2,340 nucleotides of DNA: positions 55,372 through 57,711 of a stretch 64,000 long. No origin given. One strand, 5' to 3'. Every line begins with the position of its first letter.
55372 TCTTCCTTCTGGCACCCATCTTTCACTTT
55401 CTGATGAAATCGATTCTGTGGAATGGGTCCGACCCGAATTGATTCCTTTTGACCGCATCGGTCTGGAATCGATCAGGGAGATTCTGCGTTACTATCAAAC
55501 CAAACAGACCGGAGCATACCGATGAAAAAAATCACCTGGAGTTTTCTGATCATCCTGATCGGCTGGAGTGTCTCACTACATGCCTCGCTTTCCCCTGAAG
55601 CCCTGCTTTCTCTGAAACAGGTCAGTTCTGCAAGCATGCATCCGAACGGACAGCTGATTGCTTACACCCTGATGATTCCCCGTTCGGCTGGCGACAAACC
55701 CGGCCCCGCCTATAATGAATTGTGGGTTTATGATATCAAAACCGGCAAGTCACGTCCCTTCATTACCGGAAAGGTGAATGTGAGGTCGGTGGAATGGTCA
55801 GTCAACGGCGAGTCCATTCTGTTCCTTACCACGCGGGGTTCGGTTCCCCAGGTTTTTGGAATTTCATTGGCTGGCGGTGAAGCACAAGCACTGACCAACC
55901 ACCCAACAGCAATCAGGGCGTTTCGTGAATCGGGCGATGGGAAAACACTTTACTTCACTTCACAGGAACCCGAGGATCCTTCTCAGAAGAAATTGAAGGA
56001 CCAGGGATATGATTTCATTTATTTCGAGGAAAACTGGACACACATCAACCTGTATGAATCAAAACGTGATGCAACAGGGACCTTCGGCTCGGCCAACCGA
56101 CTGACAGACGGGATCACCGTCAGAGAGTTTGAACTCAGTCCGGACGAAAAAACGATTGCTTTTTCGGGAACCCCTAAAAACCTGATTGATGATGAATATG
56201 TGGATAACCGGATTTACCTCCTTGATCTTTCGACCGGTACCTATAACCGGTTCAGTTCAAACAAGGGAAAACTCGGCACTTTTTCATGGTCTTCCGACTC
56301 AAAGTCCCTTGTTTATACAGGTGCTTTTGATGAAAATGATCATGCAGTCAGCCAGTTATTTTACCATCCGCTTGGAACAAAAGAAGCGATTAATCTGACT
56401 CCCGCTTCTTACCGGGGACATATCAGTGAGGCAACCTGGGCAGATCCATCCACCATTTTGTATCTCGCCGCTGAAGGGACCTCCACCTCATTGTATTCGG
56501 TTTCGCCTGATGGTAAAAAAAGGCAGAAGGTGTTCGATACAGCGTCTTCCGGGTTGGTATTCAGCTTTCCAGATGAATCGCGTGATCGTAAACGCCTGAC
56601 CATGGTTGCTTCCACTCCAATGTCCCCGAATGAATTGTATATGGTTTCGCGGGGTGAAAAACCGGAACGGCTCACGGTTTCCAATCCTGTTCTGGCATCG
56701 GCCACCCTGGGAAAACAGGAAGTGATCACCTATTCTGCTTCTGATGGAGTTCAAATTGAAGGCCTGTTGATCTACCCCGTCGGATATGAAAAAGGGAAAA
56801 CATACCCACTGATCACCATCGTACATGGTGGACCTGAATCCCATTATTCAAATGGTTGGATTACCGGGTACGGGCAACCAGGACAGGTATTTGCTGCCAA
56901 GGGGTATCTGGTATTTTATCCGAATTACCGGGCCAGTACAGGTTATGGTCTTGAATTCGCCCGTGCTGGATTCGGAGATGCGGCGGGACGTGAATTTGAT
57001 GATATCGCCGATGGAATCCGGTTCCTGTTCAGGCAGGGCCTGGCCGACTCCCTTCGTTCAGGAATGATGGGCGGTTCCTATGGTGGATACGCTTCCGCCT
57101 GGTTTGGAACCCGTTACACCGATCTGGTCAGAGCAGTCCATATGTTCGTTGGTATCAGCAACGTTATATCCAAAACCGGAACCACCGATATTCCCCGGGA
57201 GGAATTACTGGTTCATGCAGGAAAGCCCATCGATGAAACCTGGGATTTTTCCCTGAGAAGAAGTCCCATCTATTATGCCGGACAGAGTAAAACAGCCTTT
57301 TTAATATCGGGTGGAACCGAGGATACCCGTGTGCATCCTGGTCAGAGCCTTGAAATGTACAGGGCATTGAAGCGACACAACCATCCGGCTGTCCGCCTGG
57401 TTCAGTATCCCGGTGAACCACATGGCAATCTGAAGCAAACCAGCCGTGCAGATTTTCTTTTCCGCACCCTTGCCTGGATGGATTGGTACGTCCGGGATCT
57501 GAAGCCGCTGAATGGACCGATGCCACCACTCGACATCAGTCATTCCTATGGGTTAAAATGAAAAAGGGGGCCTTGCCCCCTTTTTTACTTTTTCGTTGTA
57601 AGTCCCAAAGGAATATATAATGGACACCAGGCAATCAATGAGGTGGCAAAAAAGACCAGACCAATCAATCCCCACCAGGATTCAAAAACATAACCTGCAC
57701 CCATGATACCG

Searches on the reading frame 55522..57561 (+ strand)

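Call 31: search_protein_families(library=pfam, proteins=[window:55522-57561:+], max_evalue=0.00001)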
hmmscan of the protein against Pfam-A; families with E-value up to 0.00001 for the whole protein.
window:55522-57561:+ (679 aa): 4 families
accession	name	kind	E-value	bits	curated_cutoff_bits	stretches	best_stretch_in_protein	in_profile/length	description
PF00326.27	Peptidase_S9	-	2e-37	129.2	22.6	1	455-657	8-210/213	Prolyl oligopeptidase family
PF20434.5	BD-FAE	-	4e-10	40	26.8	1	424-616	9-215/215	BD-FAE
PF07676.18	PD40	-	7e-10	39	20.9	0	123-151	3-32/38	WD40-like Beta Propeller Repeat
PF00930.27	DPPIV_N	-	4.1e-06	26.2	22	0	154-263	243-343/354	Dipeptidyl peptidase IV (DPP IV) N-terminal region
